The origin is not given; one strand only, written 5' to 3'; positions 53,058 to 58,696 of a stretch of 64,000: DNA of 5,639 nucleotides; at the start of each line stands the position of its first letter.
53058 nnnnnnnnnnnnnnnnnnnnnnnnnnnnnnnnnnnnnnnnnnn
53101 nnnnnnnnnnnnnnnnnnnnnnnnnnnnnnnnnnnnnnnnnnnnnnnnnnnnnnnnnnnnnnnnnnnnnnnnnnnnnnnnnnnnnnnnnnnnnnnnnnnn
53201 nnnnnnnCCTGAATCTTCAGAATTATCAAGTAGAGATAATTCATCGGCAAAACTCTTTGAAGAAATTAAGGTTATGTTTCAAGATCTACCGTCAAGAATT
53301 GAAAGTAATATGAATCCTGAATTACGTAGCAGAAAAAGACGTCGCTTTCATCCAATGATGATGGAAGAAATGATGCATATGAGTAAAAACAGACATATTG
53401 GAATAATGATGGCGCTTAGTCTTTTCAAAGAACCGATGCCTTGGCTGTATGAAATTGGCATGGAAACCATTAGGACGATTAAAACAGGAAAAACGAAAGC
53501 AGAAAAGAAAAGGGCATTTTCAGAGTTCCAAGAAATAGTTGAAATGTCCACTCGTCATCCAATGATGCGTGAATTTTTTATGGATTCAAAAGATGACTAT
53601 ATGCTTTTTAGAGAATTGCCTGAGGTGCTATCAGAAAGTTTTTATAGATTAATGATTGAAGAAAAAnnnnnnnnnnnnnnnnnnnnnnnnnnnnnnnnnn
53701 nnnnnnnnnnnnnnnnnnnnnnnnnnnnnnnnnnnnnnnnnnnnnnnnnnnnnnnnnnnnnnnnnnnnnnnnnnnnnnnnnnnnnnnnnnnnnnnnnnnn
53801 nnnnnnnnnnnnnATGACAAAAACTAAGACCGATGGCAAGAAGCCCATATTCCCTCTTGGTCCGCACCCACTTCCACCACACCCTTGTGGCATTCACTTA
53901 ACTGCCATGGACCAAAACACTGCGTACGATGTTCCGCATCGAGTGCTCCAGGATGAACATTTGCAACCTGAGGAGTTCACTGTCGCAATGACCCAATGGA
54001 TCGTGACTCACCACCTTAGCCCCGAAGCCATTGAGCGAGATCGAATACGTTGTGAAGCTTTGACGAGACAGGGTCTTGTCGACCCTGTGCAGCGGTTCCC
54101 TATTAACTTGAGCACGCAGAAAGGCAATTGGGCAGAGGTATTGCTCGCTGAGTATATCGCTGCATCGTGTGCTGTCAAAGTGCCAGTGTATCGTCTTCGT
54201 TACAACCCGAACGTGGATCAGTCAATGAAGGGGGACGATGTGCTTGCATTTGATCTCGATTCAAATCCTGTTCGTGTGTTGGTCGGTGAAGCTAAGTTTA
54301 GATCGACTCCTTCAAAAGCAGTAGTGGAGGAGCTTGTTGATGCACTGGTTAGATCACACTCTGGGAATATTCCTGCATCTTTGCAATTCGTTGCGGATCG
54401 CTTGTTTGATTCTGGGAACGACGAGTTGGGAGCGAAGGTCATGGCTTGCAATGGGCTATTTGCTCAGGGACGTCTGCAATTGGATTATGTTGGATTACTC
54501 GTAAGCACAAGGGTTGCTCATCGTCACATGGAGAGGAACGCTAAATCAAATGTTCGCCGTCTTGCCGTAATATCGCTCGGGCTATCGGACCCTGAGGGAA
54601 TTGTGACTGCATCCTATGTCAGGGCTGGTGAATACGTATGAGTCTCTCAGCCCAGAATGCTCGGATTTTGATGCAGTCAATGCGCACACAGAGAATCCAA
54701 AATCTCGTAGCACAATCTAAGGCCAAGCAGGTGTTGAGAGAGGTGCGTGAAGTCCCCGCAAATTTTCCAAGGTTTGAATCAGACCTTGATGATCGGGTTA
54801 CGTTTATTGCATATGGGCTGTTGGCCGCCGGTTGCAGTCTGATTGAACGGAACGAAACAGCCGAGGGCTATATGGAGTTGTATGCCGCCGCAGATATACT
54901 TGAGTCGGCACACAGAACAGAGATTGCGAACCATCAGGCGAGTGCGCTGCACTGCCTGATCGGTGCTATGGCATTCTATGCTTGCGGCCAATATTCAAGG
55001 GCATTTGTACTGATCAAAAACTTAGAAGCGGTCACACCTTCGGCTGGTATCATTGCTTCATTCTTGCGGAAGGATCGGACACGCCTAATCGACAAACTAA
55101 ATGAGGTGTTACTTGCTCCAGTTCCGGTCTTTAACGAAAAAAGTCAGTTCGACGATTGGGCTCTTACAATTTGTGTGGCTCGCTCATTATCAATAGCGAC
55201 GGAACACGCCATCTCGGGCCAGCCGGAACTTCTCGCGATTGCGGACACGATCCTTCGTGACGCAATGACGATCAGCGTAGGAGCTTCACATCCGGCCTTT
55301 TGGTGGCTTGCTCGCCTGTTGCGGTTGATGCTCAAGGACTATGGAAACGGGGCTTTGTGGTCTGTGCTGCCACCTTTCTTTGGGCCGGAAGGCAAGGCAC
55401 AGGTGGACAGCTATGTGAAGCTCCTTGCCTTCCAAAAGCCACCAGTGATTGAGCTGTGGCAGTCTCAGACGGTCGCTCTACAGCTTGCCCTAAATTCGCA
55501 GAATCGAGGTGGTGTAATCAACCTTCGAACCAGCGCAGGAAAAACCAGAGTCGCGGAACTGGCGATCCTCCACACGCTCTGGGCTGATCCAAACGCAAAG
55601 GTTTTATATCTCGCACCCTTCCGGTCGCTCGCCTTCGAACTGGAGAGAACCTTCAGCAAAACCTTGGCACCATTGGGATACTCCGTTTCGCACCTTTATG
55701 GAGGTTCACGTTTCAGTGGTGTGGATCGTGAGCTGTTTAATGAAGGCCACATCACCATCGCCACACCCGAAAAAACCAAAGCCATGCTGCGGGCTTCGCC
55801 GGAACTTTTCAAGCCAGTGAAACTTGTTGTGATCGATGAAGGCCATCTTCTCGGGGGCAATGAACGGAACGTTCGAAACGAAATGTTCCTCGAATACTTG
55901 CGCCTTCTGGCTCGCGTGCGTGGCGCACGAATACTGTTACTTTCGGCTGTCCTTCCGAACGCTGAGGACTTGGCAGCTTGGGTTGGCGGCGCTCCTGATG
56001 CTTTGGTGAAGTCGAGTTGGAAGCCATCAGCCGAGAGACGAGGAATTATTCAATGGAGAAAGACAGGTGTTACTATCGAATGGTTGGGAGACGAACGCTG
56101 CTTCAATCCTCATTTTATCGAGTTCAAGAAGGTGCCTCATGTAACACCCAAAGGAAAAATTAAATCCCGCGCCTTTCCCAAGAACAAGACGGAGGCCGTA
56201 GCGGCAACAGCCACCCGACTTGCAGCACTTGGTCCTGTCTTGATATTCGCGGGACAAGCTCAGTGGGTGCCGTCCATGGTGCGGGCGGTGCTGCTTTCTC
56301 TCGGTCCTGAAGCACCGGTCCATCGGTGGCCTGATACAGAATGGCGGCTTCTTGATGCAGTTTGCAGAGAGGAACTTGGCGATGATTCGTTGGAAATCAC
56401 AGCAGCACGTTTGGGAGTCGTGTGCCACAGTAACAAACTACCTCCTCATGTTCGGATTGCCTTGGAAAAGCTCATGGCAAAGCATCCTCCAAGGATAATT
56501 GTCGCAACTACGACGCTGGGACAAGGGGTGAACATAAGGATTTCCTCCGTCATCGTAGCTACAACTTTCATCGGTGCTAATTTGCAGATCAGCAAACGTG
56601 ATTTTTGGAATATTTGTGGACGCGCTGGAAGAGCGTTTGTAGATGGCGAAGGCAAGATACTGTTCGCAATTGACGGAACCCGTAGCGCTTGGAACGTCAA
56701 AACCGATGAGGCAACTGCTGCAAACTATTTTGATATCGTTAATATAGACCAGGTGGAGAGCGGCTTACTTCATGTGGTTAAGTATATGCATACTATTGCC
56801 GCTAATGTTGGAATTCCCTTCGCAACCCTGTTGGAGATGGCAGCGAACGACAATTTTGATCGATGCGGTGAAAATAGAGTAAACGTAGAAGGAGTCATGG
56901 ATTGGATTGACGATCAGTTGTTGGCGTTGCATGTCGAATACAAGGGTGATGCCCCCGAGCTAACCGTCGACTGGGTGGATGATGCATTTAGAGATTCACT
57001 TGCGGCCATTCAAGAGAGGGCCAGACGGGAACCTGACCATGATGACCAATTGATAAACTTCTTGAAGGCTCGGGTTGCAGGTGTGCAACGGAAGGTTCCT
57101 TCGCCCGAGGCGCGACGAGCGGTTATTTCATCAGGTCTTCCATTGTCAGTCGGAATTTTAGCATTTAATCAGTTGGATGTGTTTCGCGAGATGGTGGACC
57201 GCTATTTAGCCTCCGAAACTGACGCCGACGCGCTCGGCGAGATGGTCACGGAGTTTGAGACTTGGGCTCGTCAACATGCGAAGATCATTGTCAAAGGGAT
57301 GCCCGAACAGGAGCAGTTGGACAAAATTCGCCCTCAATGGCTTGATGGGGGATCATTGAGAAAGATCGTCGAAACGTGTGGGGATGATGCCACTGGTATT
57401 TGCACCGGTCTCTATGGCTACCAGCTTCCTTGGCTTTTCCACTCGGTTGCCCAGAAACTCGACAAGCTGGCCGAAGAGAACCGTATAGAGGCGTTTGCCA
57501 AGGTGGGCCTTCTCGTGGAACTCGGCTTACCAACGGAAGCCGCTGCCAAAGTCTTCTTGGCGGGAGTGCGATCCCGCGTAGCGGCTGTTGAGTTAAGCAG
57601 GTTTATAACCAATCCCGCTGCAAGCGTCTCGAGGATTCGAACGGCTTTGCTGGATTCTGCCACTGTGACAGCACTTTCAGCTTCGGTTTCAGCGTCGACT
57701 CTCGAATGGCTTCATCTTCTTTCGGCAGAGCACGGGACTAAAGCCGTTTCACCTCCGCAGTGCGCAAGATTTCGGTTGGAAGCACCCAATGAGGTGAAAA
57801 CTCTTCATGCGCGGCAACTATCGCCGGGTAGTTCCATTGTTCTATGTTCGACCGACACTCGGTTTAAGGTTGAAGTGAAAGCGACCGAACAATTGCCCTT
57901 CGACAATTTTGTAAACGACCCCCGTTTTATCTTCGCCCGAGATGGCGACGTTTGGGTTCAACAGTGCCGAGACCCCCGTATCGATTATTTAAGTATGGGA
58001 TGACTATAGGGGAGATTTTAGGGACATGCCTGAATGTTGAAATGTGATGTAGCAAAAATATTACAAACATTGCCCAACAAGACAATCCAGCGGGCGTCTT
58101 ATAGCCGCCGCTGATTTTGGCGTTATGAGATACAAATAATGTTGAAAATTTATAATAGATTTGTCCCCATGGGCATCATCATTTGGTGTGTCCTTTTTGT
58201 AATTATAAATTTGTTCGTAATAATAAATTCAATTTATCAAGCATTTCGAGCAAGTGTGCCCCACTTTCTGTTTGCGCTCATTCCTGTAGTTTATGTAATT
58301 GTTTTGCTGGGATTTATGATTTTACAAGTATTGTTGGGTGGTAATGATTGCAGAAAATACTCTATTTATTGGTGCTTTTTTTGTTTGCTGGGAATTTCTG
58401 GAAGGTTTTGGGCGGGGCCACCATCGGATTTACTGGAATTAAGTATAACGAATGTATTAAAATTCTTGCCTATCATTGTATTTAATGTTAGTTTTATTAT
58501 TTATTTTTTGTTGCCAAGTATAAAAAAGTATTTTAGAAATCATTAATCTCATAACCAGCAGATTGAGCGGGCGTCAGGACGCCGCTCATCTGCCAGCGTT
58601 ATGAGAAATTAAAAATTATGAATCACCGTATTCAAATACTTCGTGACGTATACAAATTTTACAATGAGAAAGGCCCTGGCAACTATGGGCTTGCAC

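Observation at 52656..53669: TIR-domain protein with an unusual Met/His-rich C-terminal domain, first gene of cassette 3 next to Hachiman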

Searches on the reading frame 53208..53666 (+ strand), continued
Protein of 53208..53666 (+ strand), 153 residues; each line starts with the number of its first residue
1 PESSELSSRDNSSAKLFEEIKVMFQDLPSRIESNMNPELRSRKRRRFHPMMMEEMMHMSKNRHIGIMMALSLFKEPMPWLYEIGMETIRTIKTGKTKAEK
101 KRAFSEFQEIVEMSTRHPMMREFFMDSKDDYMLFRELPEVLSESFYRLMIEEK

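Call 101: find_encoding_contigs(protein=P0305, flank=4000, max_places=5)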
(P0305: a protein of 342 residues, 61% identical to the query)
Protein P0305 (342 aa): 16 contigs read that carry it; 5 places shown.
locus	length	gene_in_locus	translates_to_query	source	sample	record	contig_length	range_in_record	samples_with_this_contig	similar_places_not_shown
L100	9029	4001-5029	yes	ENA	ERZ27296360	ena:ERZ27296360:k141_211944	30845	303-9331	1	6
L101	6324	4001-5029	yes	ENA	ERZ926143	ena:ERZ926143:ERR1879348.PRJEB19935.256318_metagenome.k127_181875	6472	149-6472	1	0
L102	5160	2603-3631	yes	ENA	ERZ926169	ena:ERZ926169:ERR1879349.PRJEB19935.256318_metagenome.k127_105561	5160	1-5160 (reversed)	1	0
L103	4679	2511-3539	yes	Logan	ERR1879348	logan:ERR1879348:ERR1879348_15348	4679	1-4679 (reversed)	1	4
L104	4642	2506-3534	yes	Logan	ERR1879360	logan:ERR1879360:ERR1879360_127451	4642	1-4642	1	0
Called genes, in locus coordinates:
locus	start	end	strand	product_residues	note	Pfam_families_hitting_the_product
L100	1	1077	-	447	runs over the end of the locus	PF00078:RVT_1, PF08388:GIIM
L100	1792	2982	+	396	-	-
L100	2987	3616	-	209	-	PF01797:Y1_Tnp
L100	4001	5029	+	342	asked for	PF13676:TIR_2 (weak)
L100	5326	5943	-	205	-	PF00677:Lum_binding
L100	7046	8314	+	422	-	PF03952:Enolase_N, PF00113:Enolase_C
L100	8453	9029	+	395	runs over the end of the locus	PF01612:DNA_pol_A_exo1, PF00570:HRDC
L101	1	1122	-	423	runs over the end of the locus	?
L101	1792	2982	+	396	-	-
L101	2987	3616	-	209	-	PF01797:Y1_Tnp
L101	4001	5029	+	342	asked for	PF13676:TIR_2 (weak)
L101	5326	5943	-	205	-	PF00677:Lum_binding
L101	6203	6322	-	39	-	?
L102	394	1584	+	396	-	-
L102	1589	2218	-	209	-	PF01797:Y1_Tnp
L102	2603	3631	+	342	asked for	PF13676:TIR_2 (weak)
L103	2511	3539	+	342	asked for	PF13676:TIR_2 (weak)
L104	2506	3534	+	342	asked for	PF13676:TIR_2 (weak)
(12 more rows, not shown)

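Call 102: find_encoding_contigs(protein=P0316, flank=4000, max_places=2)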
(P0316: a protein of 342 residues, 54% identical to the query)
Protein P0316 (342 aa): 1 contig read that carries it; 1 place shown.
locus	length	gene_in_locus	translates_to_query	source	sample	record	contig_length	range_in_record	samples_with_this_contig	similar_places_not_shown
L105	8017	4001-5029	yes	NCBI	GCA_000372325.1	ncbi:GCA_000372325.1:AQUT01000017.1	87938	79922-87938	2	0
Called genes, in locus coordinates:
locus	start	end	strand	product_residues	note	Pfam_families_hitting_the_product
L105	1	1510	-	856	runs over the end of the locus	PF08461:WHD_RNase_R (weak), PF08206:OB_RNB, PF17876:CSD2, PF00773:RNB, PF00575:S1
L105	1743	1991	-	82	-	-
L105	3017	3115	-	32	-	-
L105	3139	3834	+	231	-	PF04471:Mrr_cat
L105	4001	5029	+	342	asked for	PF13676:TIR_2 (weak)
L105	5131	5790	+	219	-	-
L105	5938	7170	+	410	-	PF13676:TIR_2, PF00702:Hydrolase, PF06888:Put_Phosphatase, PF12710:HAD, PF13419:HAD_2 (weak)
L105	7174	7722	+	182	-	PF03602:Cons_hypoth95, PF02475:TRM5-TYW2_MTfase, PF05175:MTS, PF13847:Methyltransf_31, PF09445:Methyltransf_15 (weak), PF13649:Methyltransf_25 (weak)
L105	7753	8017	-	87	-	PF03050:DDE_Tnp_IS66, PF13817:DDE_Tnp_IS66_C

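Call 103: find_encoding_contigs(protein=P0317, flank=4000, max_places=2)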
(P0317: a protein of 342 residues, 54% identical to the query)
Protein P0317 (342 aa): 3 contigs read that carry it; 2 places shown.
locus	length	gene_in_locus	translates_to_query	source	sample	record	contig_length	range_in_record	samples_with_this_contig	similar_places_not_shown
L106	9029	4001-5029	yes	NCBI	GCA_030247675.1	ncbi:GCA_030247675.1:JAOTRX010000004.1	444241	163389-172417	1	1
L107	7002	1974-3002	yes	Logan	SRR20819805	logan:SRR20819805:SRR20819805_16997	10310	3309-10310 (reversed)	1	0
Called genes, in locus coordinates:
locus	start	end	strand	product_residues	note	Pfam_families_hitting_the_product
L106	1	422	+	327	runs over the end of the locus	PF06180:CbiK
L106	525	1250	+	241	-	PF00590:TP_methylase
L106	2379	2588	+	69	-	-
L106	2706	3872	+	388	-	-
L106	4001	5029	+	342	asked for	PF13676:TIR_2 (weak)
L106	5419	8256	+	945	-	-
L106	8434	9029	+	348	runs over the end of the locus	PF13271:DUF4062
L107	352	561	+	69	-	-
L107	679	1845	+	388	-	-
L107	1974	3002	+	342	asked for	PF13676:TIR_2 (weak)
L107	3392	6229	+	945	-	-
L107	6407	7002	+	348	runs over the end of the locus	PF13271:DUF4062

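Call 111: fold_search(model_id=the predicted structure, library=viral)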
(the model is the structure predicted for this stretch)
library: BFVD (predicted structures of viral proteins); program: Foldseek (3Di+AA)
matches with E <= 10: 378; with E <= 0.001: 0
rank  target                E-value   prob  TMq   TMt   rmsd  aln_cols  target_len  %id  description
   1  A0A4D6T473            6.5e-01  0.35  0.32  0.31  11.7       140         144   11  (no name in the UniProt tables at hand)
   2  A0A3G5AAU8            6.5e-01  0.30  0.28  0.18  20.2       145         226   12  Uncharacterized protein [Hyperionvirus sp.]
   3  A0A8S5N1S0            7.5e-01  0.63  0.39  0.42  10.1       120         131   10  Avd-like protein [Siphoviridae sp. ctYWp4]
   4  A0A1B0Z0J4            9.2e-01  0.93  0.46  0.56   3.7       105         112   14  (no name in the UniProt tables at hand)
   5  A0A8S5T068            9.2e-01  0.90  0.41  0.58   4.0        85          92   18  Uncharacterized protein [Podoviridae sp. ctnWS46]
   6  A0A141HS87            9.2e-01  0.15  0.23  0.13  14.1       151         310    9  (no name in the UniProt tables at hand)
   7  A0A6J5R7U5            1.0e+00  0.44  0.29  0.24  12.8       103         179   12  Uncharacterized protein [uncultured Caudovirales phage]
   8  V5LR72                1.2e+00  0.28  0.32  0.30  19.7       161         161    8  (no name in the UniProt tables at hand)
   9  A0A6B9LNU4            1.2e+00  0.21  0.28  0.33   8.8       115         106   10  Uncharacterized protein [Acinetobacter phage vB_AbaM_Kimel]
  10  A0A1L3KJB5            1.4e+00  0.20  0.28  0.15  14.6       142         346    5  (no name in the UniProt tables at hand)
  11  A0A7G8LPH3            1.4e+00  0.51  0.43  0.42  12.7       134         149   13  (no name in the UniProt tables at hand)
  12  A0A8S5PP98            1.4e+00  0.35  0.34  0.40  10.4       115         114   11  Uncharacterized protein [Myoviridae sp. ctwwN25]
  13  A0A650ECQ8            1.4e+00  0.20  0.24  0.15  10.2        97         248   11  (no name in the UniProt tables at hand)
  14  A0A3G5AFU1            1.6e+00  0.35  0.32  0.33  15.4        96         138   21  Uncharacterized protein [Hyperionvirus sp.]
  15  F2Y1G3                1.6e+00  0.14  0.27  0.17  14.6       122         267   13  (no name in the UniProt tables at hand)
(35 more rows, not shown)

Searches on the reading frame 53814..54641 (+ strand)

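Call 4: search_protein_families(library=pfam, proteins=[window:53814-54641:+], max_evalue=0.01)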
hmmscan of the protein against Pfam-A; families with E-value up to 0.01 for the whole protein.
window:53814-54641:+ (275 aa): 1 family
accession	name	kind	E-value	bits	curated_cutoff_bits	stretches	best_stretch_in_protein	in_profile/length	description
PF08878.16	HamA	-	7.4e-16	59.1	25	1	54-213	2-161/230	HamA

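Call 5: search_protein_families(library=padloc, proteins=[window:53814-54641:+], max_evalue=0.01)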
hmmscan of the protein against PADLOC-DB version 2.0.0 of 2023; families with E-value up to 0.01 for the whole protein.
window:53814-54641:+ (275 aa): 6 families
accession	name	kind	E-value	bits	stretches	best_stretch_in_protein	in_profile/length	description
PDLC00155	HamA1|HamA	-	2.2e-97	323.9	1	16-273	9-269/276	DUF1837 domain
PDLC00159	HamA1|HamA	-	1.1e-23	82.3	1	45-240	23-218/257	DUF1837 domain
PDLC00161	HamA1|HamA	-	1.6e-09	35.5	1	91-203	77-195/271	DUF1837 domain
PDLC00171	HamA1|HamA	-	9.3e-05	19.9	1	101-173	87-159/286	DUF1837 domain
PDLC00154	HamA1|HamA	-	0.0023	15.4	1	101-183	96-177/313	DUF1837 domain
PDLC00195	HamA2|HamA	-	0.0085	13.6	0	101-173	82-154/283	DUF1837 domain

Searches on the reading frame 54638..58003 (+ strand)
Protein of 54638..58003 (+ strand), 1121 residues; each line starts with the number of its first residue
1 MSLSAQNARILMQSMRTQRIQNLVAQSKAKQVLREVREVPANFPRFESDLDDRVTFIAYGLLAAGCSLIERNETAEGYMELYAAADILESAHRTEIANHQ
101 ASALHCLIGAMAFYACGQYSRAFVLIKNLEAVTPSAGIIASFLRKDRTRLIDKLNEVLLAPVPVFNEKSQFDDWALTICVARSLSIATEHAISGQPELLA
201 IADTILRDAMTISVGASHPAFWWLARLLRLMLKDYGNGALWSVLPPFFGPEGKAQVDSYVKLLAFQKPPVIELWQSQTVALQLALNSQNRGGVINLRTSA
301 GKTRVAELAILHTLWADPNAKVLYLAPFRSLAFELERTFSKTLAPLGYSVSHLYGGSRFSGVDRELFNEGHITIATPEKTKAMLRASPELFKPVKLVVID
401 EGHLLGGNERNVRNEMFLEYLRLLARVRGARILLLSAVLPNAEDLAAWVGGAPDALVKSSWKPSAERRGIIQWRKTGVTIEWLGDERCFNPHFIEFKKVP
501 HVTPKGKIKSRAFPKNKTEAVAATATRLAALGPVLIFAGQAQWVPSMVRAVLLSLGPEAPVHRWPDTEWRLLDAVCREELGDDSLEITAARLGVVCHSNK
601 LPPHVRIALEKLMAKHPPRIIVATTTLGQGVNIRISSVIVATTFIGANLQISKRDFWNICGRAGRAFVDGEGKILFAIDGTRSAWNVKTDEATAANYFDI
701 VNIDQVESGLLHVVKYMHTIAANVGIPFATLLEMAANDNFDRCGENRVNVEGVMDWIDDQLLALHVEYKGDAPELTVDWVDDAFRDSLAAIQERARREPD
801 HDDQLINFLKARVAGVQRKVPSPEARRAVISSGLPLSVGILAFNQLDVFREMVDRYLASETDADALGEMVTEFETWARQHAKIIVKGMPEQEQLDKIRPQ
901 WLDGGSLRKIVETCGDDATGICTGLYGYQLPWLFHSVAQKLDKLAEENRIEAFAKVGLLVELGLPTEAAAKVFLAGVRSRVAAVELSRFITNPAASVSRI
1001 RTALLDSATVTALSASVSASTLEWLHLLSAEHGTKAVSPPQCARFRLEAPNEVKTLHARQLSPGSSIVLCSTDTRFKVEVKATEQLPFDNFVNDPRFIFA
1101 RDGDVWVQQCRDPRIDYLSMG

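Call 4: search_protein_families(library=pfam, proteins=[window:54638-58003:+], max_evalue=0.01)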
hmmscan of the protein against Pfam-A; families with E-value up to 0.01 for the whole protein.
window:54638-58003:+ (1121 aa): 3 families
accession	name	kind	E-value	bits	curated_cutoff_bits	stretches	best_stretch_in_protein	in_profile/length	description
PF00270.35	DEAD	-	5.4e-24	85.2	26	1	277-444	4-166/167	DEAD/DEAH box helicase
PF04851.21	ResIII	-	8.2e-08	32.8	22.5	1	279-420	10-143/164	Type III restriction enzyme, res subunit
PF00271.37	Helicase_C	-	0.0018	18.9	23.5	0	592-666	40-109/110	Helicase conserved C-terminal domain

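Call 5: search_protein_families(library=padloc, proteins=[window:54638-58003:+], max_evalue=0.01)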
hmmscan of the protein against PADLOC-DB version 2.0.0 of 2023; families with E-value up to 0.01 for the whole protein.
window:54638-58003:+ (1121 aa): 31 families (the best 25 are shown)
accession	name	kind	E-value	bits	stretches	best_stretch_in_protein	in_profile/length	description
PDLC00192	HamB1|HamB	-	0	1385.6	1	5-1116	3-1102/1104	DEAD-box helicase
PDLC00174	HamB1|HamB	-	2.1e-124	414.6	1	11-1024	12-1062/1163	DEAD-box helicase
PDLC00188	HamB1|HamB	-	2.4e-78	262.3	2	25-720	14-701/1037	DEAD-box helicase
PDLC00194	HamB1|HamB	-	5.1e-77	257.6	1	194-1005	152-966/995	DEAD-box helicase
PDLC04531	PDC-M23B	-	5.2e-60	201.6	1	186-681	211-715/1060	-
PDLC00178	HamB1|HamB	-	3.2e-43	145.7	1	270-719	243-699/830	DEAD-box helicase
PDLC00175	HamB1|HamB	-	5.1e-36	121.5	1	272-693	225-649/1000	DEAD-box helicase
PDLC00187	HamB1|HamB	-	1.5e-29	100.9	2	297-679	164-519/851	DEAD-box helicase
PDLC00186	HamB1|HamB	-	2.3e-29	100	1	298-716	170-571/864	DEAD-box helicase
PDLC04530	PDC-M23B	-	2.2e-26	90.2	1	266-672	59-486/828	-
PDLC00200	HamB2|HamB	-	6.9e-26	88.5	1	298-691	170-545/865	DEAD-box helicase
PDLC03960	SngC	-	7.5e-26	89.1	1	272-678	24-361/720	-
PDLC00183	HamB1|HamB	-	1.2e-23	81.5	1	241-494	220-472/509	DEAD-box helicase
PDLC04532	PDC-M23B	-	5.4e-22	75.6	1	283-671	320-719/817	-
PDLC00190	HamB1|HamB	-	1.1e-16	58.5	1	588-691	427-528/866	DEAD-box helicase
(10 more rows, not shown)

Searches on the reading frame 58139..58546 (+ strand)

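Call 4: search_protein_families(library=pfam, proteins=[window:58139-58546:+], max_evalue=0.01)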
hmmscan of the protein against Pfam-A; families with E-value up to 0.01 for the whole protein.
window:58139-58546:+ (135 aa): 0 families

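Call 5: search_protein_families(library=padloc, proteins=[window:58139-58546:+], max_evalue=0.01)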
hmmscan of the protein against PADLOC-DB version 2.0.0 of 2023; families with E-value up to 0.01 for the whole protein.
window:58139-58546:+ (135 aa): 0 families

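Call 8: search_protein_families(library=ncbifam, proteins=[window:58139-58546:+], max_evalue=0.01)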
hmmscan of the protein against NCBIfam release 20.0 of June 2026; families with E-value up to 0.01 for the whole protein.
window:58139-58546:+ (135 aa): 0 families

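Call 107: search_protein_families(library=pfam, proteins=[window:58139-58543:+], max_evalue=1)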
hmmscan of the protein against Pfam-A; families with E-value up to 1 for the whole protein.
window:58139-58543:+ (135 aa): 1 family
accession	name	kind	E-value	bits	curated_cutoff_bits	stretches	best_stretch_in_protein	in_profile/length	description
PF25612.1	DUF7940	-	0.82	10.7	27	0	17-61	17-60/63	Family of unknown function (DUF7940)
